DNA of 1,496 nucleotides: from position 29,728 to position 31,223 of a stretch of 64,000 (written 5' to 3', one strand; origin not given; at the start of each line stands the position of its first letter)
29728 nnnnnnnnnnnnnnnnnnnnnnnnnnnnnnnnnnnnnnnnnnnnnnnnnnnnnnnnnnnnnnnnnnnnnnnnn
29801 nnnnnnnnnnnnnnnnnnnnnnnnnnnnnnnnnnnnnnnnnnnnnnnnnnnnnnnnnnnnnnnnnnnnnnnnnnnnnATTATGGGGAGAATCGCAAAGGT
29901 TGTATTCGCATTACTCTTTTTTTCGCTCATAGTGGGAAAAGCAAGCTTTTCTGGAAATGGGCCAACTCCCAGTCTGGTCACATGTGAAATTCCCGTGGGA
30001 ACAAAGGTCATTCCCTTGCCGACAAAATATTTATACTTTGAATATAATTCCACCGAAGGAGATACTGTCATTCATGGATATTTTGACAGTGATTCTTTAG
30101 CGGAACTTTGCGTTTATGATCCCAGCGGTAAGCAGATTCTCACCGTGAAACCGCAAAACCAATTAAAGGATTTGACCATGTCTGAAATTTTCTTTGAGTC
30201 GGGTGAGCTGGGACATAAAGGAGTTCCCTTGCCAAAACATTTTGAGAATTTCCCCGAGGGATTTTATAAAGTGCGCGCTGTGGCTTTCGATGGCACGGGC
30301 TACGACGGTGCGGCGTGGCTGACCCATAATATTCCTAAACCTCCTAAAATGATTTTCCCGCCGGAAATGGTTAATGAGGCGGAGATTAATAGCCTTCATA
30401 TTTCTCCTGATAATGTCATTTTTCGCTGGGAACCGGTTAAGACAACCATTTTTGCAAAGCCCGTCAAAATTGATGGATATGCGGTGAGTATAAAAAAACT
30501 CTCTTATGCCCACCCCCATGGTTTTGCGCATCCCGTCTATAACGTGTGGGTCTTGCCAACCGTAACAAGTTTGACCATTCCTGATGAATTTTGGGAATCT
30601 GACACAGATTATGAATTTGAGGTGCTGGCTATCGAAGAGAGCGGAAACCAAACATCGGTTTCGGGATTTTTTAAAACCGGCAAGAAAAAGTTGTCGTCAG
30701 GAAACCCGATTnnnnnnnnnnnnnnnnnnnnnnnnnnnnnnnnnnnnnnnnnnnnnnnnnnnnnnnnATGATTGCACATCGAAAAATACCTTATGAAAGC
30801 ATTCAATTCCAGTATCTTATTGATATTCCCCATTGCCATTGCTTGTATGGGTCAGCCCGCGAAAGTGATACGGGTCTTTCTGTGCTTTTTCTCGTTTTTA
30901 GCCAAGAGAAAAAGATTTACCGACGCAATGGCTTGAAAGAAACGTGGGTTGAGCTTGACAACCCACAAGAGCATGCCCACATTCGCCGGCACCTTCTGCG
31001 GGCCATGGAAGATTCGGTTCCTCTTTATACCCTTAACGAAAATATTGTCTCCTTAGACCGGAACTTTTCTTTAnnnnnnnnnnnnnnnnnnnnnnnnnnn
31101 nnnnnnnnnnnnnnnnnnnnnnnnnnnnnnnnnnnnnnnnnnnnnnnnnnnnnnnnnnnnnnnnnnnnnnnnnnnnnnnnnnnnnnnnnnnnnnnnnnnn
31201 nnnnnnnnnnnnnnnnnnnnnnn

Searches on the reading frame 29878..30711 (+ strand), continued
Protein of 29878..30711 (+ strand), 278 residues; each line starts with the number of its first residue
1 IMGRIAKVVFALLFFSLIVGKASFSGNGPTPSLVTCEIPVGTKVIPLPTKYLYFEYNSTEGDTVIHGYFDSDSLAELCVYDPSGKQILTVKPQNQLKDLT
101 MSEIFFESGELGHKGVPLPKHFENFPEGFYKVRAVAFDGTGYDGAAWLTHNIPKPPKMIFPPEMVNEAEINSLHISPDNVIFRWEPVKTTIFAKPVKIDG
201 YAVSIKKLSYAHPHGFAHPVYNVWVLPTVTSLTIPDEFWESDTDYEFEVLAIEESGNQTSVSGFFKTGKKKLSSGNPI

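Call 58: find_encoding_contigs(protein=P0003, flank=5000, max_places=2)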
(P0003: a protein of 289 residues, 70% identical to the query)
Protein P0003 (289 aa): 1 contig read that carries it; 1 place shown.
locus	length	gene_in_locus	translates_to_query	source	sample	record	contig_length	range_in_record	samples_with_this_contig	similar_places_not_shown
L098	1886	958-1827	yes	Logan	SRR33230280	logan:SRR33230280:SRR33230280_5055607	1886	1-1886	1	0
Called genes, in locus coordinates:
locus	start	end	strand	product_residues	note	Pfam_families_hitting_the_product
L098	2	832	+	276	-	?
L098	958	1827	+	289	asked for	-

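Call 59: find_encoding_contigs(protein=P0009, flank=5000, max_places=2)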
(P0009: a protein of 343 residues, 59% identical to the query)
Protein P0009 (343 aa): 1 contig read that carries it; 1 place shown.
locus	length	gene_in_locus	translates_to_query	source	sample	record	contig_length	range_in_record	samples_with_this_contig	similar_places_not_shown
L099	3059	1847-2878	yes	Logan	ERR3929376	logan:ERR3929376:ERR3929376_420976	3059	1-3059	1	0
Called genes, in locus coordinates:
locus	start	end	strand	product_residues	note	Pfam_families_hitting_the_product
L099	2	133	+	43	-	?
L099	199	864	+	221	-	PF00072:Response_reg, PF00486:Trans_reg_C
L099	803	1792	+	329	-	PF00512:HisKA, PF02518:HATPase_c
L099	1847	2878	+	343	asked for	-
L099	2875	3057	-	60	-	?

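Call 64: search_solved_structures(query=A1, max_evalue=10)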
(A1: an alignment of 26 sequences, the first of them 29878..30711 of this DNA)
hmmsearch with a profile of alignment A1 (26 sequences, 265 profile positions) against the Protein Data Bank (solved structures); distinct sequences matched with E-value up to 10: 4.
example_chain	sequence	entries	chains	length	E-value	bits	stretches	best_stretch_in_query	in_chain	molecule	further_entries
7qca_LS0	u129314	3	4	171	0.039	16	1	127-199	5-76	60S ribosomal protein L20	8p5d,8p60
8afo_A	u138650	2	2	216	0.054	15.5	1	170-256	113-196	Neural cell adhesion molecule L1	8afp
1ujt_A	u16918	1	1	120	0.5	12.4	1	182-244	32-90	KIAA1568 protein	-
6dt3_A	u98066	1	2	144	2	10.4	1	34-73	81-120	Nucleoside triphosphatase NudI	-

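Call 96: fold_search(model_id=the predicted structure, library=pdb)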
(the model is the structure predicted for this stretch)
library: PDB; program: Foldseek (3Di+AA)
matches with E <= 10: 1625; with E <= 0.001: 281
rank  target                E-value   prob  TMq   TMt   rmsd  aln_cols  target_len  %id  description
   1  8eyr_B                3.7e-07  1.00  0.28  0.11  17.1       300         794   12  Cryo-EM structure of two IGF1 bound full-length mouse IGF1R mutant (four glycine residues inserted in the alpha-CT; IG (released 2022-11-09)
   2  4be6_A                8.3e-07  1.00  0.20  0.24  16.0       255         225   11  V. cholera biofilm scaffolding protein RbmA (released 2013-12-18)
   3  2ibg_B                8.8e-07  1.00  0.30  0.36   9.8       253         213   12  Crystal Structure of Hedgehog Bound to the FNIII Domains of Ihog (released 2006-10-24)
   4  2yn5_B                1.0e-06  1.00  0.28  0.28  13.4       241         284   11  Structural insight into the giant calcium-binding adhesin SiiE: implications for the adhesion of Salmonella enterica t (released 2013-04-03)
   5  4y5v_C                1.1e-06  1.00  0.30  0.39  10.1       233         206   14  Diabody 305 complex with EpoR (released 2015-04-29)
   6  4kkp_B                1.3e-06  1.00  0.20  0.23  16.4       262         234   11  Crystal structure of Vibrio cholerae RbmA (crystal form 2) (released 2013-05-22)
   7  4nn6_B                1.4e-06  1.00  0.29  0.38   9.6       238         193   13  Cytokine receptor complex - Crystal form 1B (released 2014-03-19)
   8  4y5y_F                1.4e-06  1.00  0.30  0.37   9.5       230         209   13  Diabody 330 complex with EpoR (released 2015-03-18)
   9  6p67_I                1.4e-06  1.00  0.27  0.36  10.2       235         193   11  Crystal Structure of a Complex of human IL-7Ralpha with an anti-IL-7Ralpha 2B8 Fab (released 2019-09-04)
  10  8afp                  1.8e-06  1.00  0.32  0.42  12.4       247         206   14  Structure of fibronectin 2 and 3 of L1CAM at 3.0 Angstrom (released 2023-03-08)
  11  8d6a_A                1.8e-06  1.00  0.32  0.25   8.3       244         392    9  Cryo-EM structure of human LIF signaling complex: model containing the interaction core region (released 2023-03-29)
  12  5e55_A                1.8e-06  1.00  0.33  0.31   8.8       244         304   12  Crystal structure of mouse CNTN6 FN1-FN3 domains (released 2016-08-31)
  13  6xax_B                2.0e-06  1.00  0.29  0.30  10.6       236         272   14  Structure of a fragment of human fibronectin containing the 11th type III domain, extra domain A, and the 12th type II (released 2021-06-09)
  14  3p4l                  2.0e-06  1.00  0.25  0.33  15.7       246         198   12  Crystal structure of a hemojuvelin-binding fragment of neogenin (released 2010-11-17)
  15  4nn5_B                2.1e-06  1.00  0.30  0.39   9.3       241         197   16  Cytokine receptor complex - Crystal form 1A (released 2014-03-19)
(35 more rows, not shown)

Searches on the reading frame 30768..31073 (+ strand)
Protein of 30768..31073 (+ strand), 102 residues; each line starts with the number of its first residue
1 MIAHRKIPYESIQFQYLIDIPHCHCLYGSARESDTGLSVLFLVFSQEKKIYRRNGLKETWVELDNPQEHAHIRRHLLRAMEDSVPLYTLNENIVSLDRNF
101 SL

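Call 4: search_protein_families(library=pfam, proteins=[window:30768-31073:+], max_evalue=1)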
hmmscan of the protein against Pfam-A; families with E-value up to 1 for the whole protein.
window:30768-31073:+ (102 aa): 1 family
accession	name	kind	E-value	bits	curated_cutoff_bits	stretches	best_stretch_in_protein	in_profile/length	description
PF12592.13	ATPase_RavA_C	-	0.12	12.8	27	1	67-94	26-51/55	ATPase, RavA, C-terminal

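Call 5: search_protein_families(library=ncbifam, proteins=[window:30768-31073:+], max_evalue=1)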
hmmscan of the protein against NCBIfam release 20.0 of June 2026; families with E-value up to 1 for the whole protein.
window:30768-31073:+ (102 aa): 0 families

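Call 6: search_protein_families(library=padloc, proteins=[window:30768-31073:+], max_evalue=1)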
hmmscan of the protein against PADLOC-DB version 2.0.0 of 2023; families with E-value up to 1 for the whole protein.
window:30768-31073:+ (102 aa): 0 families

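Call 7: search_protein_families(library=phrogs, proteins=[window:30768-31073:+], max_evalue=1)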
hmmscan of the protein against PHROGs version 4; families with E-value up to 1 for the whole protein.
window:30768-31073:+ (102 aa): 0 families

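Call 80: search_dna_similar(query=window:30768-31073:+, collection=plasmids, mode=protein, max_evalue=0.1, max_rows=10)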
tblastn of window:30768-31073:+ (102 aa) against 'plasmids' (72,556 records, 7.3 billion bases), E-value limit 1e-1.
No match.

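Call 81: search_dna_similar(query=window:30768-31073:+, collection=phages, mode=protein, max_evalue=0.1, max_rows=10)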
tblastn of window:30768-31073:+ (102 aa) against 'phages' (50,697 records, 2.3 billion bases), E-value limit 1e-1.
No match.

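Call 84: find_related_loci(query=window:30768-31073:+, collection=viral_contigs, flank=4000)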
Query window:30768-31073:+ (102 aa) in viral_contigs; peptide patterns used: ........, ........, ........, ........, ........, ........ (x = any residue, [..] = any of these).
12 stretches matched a pattern, but none encodes a relative of the query by tblastn (E <= 1e-3).
